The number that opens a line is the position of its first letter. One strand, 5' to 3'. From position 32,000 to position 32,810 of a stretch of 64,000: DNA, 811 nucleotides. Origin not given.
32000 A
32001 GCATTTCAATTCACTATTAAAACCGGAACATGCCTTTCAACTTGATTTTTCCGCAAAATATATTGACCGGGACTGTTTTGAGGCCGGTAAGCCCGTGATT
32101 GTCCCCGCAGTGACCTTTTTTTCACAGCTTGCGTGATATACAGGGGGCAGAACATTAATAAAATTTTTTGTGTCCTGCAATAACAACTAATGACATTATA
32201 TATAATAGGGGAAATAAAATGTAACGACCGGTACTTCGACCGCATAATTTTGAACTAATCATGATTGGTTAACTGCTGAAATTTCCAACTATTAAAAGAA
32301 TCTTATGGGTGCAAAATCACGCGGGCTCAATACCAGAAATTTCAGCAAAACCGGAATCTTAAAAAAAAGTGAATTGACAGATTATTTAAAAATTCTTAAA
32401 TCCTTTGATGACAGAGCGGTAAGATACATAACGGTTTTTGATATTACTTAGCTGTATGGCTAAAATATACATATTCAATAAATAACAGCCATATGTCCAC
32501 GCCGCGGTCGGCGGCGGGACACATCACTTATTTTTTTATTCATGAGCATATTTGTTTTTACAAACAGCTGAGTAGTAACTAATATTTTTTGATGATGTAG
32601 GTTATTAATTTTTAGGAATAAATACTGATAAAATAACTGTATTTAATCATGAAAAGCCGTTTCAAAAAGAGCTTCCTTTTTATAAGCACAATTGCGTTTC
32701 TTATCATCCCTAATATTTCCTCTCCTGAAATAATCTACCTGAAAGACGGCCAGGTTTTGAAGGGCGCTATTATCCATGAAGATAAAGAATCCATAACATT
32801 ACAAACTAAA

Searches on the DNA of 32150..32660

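Call 68: search_rna_families(source=window, start=32150, end=32660, threshold=evalue, max_evalue=5)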
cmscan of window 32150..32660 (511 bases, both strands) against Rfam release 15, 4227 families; matches with E-value up to 5: 4.
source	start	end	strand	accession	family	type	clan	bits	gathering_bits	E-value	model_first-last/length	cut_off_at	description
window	32475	32541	-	RF03639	mir-619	Gene; miRNA;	-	22.1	80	0.027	1-70/70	no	mir-619 microRNA precursor family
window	32240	32268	-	RF00268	snoZ7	Gene; snRNA; snoRNA; CD-box;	CL00057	18.6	43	1.2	1-78/78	no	Small nucleolar RNA snoZ7/snoR77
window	32401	32441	+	RF01135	sR24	Gene; snRNA; snoRNA; CD-box;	-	13.8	36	2.5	1-55/55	no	Small nucleolar RNA sR24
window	32526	32594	-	RF00893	MIR854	Gene; miRNA;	-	10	50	4.2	128-194/221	no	MIR854 microRNA precursor family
